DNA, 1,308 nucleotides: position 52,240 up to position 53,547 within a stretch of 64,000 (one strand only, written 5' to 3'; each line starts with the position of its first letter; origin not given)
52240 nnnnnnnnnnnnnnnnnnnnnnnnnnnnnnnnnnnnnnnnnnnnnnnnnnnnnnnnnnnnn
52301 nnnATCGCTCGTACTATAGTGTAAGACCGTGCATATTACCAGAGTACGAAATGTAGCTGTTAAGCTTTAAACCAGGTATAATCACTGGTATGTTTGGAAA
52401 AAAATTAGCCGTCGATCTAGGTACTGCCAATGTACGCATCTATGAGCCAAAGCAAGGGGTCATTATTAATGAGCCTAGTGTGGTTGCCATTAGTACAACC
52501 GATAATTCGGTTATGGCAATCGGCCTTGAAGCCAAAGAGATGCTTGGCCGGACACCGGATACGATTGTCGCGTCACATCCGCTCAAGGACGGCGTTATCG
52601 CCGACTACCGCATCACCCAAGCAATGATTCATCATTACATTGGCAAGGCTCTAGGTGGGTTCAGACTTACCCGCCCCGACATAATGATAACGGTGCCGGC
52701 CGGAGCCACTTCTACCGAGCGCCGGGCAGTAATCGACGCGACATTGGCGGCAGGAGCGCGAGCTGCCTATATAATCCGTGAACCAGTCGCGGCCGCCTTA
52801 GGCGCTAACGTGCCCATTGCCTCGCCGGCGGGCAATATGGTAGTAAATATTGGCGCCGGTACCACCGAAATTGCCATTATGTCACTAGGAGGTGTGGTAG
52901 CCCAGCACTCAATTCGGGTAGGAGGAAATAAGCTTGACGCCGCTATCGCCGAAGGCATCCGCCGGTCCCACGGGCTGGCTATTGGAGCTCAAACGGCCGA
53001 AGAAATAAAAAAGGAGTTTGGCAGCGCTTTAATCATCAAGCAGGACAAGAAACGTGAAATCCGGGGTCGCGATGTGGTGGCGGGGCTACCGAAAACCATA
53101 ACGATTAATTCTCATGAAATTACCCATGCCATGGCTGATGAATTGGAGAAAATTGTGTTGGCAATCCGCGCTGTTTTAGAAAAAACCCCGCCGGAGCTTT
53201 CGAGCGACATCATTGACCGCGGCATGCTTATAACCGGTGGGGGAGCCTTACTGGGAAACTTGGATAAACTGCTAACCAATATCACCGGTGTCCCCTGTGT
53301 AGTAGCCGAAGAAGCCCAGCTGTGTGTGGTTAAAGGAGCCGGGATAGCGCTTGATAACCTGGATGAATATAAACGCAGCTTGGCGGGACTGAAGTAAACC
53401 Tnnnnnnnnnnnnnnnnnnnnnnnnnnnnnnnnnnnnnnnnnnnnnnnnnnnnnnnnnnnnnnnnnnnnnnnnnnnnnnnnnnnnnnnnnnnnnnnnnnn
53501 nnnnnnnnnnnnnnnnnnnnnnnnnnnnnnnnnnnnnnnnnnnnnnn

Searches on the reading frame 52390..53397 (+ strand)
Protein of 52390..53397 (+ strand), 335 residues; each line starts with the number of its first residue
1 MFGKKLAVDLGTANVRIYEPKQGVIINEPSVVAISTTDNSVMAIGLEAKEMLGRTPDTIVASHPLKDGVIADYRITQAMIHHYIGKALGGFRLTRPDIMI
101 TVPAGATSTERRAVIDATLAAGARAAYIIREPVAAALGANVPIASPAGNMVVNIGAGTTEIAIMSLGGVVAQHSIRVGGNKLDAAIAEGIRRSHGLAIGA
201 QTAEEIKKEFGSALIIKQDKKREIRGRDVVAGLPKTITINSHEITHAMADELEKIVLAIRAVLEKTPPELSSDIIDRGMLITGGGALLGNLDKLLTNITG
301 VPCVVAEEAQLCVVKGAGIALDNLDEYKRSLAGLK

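Call 13: search_protein_families(library=pfam, proteins=[window:52390-53397:+], max_evalue=0.001)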
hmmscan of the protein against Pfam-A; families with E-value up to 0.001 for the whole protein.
window:52390-53397:+ (335 aa): 5 families
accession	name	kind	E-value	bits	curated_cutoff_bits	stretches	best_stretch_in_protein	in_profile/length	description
PF06723.19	MreB_Mbl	-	2.9e-124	414.6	27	1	4-328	2-326/327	MreB/Mbl protein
PF14450.12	FtsA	-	1.2e-13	51.9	31.8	1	150-308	1-112/127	Cell division protein FtsA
PF00022.25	Actin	-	1.9e-08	33.8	27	1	25-192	27-189/410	Actin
PF00012.26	HSP70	-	2.5e-08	33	20.6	1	97-194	135-238/599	Hsp70 protein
PF11104.14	PilM_2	-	6.6e-05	22.4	27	0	279-312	278-311/340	Type IV pilus assembly protein PilM;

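Call 16: find_encoding_contigs(protein=window:52390-53397:+, flank=10000, max_places=8)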
Protein window:52390-53397:+ (335 aa): 1 contig read that carries it; 1 place shown.
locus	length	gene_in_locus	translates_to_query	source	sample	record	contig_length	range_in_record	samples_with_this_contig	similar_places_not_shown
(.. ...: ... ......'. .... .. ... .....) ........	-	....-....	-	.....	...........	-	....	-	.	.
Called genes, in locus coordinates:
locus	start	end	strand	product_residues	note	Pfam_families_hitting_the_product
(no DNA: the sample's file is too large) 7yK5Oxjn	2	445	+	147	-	?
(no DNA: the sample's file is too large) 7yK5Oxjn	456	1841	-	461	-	PF08308:PEGA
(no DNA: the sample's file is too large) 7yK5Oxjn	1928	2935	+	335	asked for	PF00022:Actin, PF06723:MreB_Mbl, PF00012:HSP70, PF14450:FtsA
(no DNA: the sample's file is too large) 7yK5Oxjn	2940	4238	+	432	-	PF04932:Wzy_C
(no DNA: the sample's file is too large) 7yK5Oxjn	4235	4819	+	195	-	?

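Call 49: find_related_loci(query=window:52390-53397:+, collection=genome_contigs, flank=10000)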
Query window:52390-53397:+ (335 aa) in genome_contigs; peptide patterns used: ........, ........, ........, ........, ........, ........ (x = any residue, [..] = any of these).
431 stretches matched a pattern; 49 encode a relative of the query (tblastn E <= 1e-3); 48 distinct loci.
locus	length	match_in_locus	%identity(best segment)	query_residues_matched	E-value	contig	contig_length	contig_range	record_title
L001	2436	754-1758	96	1-335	0e+0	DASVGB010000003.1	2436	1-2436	MAG TPA_asm: Candidatus Saccharimonadia bacterium isolate SMAG_U2104 k141_1133637, whole genome shotgun sequence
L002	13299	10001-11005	88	1-335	0e+0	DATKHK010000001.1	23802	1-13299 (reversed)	MAG TPA_asm: Candidatus Saccharimonadales bacterium isolate SMAG_U14575 k141_39137, whole genome shotgun sequence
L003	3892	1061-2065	86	1-335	0e+0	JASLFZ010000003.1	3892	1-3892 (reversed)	MAG: Candidatus Saccharimonadales bacterium isolate SHSU.bins.393 k141_7244065, whole genome shotgun sequence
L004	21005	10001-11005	83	1-335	0e+0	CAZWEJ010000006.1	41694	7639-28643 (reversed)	MAG TPA_asm: uncultured Candidatus Saccharimonadales bacterium isolate SRP133034_co1_271 genome assembly, contig: NODE_7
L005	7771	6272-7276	84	1-335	0e+0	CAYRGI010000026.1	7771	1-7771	MAG TPA_asm: uncultured Candidatus Saccharimonadales bacterium isolate SRP278252_co2_156 genome assembly, contig: NODE_1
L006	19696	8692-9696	82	1-335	2e-179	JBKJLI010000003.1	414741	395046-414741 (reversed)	MAG: Candidatus Saccharimonadia bacterium isolate ant_bin.277 S1Ck117_4146609_flag_0_multi_32.8945_len_414741, whole gen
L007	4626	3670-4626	83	1-319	0e+0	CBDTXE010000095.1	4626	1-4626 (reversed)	MAG TPA_asm: uncultured bacterium isolate ERR2431955_concoct_30 genome assembly, contig: ERZ23878311.18882, whole genome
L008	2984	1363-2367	77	1-335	2e-178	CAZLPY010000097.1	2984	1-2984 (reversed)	MAG TPA_asm: uncultured Candidatus Saccharibacteria bacterium isolate SRP200132_co1_549 genome assembly, contig: NODE_73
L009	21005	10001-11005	76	1-335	5e-168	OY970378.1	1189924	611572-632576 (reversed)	MAG: Candidatus Parcubacteria bacterium isolate MFD01275.bin.c.8 genome assembly, chromosome: 1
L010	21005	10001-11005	77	1-335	9e-167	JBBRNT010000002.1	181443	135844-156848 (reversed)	MAG: Candidatus Saccharimonadia bacterium isolate La1_metabat2.191 LA1C_B2.191_k141_1446001L_181443_cov_16.1382, whole g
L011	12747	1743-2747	76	1-335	1e-165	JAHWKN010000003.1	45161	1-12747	MAG: Candidatus Parcubacteria bacterium isolate 0813_bin18 NODE_3_length_45161_cov_6.023205, whole genome shotgun sequen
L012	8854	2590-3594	76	1-335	1e-165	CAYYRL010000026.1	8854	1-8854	MAG TPA_asm: uncultured Candidatus Saccharimonadales bacterium isolate SRP200132_co2_252 genome assembly, contig: NODE_7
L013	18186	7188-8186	75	2-335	7e-161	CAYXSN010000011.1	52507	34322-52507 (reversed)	MAG TPA_asm: uncultured Candidatus Saccharimonadales bacterium isolate SRP133034_co1_262 genome assembly, contig: NODE_4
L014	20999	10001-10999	74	2-335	2e-159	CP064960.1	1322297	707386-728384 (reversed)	MAG: bacterium isolate Aved_18-Q3-R54-62_BAT3C.16_uni chromosome, complete genome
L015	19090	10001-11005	74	1-335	6e-158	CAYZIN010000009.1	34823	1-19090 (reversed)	MAG TPA_asm: uncultured Candidatus Saccharibacteria bacterium isolate SRP200132_co1_785 genome assembly, contig: NODE_20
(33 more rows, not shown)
